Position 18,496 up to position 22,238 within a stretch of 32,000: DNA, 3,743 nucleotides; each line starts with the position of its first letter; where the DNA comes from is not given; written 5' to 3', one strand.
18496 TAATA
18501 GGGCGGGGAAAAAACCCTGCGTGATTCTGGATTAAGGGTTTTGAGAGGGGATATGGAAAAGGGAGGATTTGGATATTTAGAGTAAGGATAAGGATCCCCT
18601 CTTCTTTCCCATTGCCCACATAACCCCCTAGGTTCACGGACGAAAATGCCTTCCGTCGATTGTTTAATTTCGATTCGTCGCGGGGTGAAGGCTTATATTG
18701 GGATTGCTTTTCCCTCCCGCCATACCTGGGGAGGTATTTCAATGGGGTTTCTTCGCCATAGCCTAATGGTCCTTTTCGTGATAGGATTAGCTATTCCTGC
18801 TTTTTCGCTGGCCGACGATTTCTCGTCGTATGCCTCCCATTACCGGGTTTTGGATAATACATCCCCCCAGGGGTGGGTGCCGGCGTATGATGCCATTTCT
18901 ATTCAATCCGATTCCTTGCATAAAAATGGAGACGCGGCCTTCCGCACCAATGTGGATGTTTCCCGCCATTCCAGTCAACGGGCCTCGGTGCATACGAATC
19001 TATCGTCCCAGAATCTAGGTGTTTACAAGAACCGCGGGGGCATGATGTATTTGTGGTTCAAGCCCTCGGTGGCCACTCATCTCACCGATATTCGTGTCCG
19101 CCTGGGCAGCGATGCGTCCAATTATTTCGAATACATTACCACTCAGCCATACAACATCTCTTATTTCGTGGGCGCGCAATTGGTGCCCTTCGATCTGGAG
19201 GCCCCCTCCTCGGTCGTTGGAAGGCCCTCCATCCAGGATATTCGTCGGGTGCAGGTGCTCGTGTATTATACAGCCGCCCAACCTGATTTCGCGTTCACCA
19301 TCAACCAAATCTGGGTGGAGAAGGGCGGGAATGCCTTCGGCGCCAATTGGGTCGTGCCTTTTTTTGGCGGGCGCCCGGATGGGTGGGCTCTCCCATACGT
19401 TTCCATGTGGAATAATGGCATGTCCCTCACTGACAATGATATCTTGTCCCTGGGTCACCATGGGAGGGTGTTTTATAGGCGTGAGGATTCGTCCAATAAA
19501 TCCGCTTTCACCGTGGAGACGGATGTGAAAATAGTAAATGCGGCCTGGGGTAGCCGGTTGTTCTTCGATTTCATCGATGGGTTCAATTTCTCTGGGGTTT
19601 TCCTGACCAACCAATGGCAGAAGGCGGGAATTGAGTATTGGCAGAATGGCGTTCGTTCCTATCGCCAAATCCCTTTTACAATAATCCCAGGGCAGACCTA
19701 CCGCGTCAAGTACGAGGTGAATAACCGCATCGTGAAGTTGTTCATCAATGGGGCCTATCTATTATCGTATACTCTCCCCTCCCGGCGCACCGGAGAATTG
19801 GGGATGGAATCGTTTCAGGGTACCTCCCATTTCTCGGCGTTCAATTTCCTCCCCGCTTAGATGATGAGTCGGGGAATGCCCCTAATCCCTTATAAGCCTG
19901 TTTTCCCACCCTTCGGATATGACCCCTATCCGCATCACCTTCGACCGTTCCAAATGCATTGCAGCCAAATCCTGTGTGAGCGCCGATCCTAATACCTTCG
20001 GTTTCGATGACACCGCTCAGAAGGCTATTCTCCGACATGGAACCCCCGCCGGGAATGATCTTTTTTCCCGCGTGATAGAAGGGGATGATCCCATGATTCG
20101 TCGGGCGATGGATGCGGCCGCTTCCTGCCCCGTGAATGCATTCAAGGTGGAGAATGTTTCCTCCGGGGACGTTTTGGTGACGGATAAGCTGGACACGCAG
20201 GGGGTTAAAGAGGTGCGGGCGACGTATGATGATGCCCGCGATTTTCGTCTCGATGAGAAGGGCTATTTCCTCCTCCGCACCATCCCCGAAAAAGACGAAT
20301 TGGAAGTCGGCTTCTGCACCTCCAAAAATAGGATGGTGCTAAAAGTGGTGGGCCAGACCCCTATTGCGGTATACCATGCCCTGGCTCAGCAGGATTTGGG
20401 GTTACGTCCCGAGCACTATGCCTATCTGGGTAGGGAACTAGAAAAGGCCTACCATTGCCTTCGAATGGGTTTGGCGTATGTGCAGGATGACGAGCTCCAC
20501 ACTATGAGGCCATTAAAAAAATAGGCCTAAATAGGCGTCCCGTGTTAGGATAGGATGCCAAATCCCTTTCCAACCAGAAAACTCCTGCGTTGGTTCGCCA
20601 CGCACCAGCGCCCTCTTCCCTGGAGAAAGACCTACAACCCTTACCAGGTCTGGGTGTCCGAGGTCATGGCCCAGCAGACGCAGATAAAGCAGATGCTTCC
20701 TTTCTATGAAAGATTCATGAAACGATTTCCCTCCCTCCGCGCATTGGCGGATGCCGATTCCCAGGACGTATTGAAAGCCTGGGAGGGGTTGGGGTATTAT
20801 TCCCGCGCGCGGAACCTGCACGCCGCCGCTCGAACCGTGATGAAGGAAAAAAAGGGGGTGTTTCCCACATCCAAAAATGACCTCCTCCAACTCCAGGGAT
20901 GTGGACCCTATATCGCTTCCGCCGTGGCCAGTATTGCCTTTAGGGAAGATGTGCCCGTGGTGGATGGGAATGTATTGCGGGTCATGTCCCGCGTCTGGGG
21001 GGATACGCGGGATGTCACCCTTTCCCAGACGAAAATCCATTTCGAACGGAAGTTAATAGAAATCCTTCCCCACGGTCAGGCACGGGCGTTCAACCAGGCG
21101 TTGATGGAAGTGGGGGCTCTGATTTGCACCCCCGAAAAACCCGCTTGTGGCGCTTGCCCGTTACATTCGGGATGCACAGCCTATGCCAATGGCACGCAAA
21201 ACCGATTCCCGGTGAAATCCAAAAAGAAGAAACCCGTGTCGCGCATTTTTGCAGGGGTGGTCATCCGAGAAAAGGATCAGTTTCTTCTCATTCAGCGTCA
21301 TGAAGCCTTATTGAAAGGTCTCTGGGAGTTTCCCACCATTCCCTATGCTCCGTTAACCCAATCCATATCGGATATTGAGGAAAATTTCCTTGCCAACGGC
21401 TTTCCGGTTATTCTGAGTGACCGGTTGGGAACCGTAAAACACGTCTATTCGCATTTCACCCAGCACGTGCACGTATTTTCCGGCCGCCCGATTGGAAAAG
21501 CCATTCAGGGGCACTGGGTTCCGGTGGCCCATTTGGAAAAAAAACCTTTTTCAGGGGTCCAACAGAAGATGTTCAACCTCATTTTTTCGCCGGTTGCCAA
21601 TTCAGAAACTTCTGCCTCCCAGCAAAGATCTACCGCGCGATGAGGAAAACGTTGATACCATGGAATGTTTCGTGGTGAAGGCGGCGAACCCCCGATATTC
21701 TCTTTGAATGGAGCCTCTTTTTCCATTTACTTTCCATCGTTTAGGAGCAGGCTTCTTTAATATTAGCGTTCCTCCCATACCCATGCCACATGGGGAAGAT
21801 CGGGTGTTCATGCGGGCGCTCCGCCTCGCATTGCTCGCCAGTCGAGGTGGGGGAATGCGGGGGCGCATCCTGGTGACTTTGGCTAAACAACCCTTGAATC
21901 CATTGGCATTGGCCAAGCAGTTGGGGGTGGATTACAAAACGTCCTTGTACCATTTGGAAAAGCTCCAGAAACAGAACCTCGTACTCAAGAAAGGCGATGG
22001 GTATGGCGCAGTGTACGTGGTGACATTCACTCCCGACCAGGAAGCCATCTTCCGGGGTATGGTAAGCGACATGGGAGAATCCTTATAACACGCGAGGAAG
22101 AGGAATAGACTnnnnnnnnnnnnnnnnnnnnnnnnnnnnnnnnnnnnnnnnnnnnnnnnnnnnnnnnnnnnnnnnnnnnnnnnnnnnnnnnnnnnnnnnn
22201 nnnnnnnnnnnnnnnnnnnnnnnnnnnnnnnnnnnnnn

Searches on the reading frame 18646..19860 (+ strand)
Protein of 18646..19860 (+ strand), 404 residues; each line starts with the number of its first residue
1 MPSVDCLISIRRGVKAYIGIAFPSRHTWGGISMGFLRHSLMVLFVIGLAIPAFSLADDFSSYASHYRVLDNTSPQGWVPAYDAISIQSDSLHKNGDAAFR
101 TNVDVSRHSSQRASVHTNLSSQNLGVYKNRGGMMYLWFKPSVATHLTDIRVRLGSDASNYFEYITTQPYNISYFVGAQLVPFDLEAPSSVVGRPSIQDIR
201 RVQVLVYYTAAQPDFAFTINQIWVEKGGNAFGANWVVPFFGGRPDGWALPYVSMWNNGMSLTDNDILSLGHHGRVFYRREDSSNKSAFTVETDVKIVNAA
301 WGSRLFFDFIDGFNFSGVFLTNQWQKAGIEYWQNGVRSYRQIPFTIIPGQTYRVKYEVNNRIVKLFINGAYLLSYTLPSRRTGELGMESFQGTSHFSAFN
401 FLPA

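Call 8: search_protein_families(library=pfam, proteins=[window:18646-19860:+], max_evalue=0.01)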
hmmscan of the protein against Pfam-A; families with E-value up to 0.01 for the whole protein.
window:18646-19860:+ (404 aa): 0 families

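Call 13: find_encoding_contigs(protein=window:18646-19860:+, flank=10000, max_places=10)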
Protein window:18646-19860:+ (404 aa): 1 contig read that carries it; 1 place shown.
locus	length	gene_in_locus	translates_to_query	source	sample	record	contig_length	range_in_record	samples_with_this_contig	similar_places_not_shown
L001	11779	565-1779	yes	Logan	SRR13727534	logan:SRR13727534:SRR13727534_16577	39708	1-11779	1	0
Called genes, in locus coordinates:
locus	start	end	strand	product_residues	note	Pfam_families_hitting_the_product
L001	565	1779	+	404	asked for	-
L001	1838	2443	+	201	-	PF13459:Fer4_15, PF13370:Fer4_13, PF14251:PterinBD-DUF4346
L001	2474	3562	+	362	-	PF00730:HhH-GPD, PF14815:NUDIX_4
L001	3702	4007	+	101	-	-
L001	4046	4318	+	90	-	PF26119:DUF8036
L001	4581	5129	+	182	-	PF00085:Thioredoxin (weak), PF00578:AhpC-TSA (weak)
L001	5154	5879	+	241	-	PF02683:DsbD_TM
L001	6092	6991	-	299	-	PF01569:PAP2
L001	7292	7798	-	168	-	-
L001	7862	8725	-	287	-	-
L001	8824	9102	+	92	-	-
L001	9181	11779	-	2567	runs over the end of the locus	-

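Call 15: search_protein_families(library=ncbifam, proteins=[window:18646-19860:+], max_evalue=0.1)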
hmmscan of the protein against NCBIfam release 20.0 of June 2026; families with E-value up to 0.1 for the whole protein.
window:18646-19860:+ (404 aa): 0 families

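Call 16: search_protein_families(library=phrogs, proteins=[window:18646-19860:+], max_evalue=0.1)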
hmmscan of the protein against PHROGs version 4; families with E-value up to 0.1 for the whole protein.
window:18646-19860:+ (404 aa): 0 families

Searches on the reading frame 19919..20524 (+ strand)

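Call 8: search_protein_families(library=pfam, proteins=[window:19919-20524:+], max_evalue=0.01)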
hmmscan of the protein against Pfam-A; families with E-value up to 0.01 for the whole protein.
window:19919-20524:+ (201 aa): 3 families
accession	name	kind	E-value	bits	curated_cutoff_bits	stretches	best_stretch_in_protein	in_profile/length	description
PF14251.12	PterinBD-DUF4346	-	1.6e-13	51.6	29.6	1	111-190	1-86/86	PterinBD-DUF4346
PF13459.11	Fer4_15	-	5.2e-09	37.1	22.4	1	6-76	1-65/66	4Fe-4S single cluster domain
PF13370.11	Fer4_13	-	7.1e-08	33.5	24.5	1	9-76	2-57/58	4Fe-4S single cluster domain of Ferredoxin I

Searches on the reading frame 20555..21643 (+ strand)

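Call 8: search_protein_families(library=pfam, proteins=[window:20555-21643:+], max_evalue=0.01)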
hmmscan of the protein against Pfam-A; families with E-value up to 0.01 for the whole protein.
window:20555-21643:+ (362 aa): 2 families
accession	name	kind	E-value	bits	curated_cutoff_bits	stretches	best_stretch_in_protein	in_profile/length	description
PF00730.31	HhH-GPD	-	5.5e-22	78.6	26.2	1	34-167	1-102/108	HhH-GPD superfamily base excision DNA repair protein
PF14815.12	NUDIX_4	-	1.3e-14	54.4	35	1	234-340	3-111/113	NUDIX domain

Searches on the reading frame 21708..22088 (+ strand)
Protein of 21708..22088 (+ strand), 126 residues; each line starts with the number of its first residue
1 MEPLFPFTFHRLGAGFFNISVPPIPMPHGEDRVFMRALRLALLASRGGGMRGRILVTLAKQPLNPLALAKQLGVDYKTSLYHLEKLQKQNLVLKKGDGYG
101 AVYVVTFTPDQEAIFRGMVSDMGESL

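Call 8: search_protein_families(library=pfam, proteins=[window:21708-22088:+], max_evalue=0.01)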
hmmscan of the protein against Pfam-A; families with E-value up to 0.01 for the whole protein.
window:21708-22088:+ (126 aa): 3 families
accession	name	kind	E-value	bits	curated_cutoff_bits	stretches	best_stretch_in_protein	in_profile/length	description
PF12840.13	HTH_20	-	3.5e-05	24.1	27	1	51-92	6-48/51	Helix-turn-helix domain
PF25213.1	HVO_A0261_N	-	0.00021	21.5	35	1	51-100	13-62/86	HVO_A0261 N-terminal domain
PF01022.26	HTH_5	-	0.0017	18.6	22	1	52-92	5-45/47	Bacterial regulatory protein, arsR family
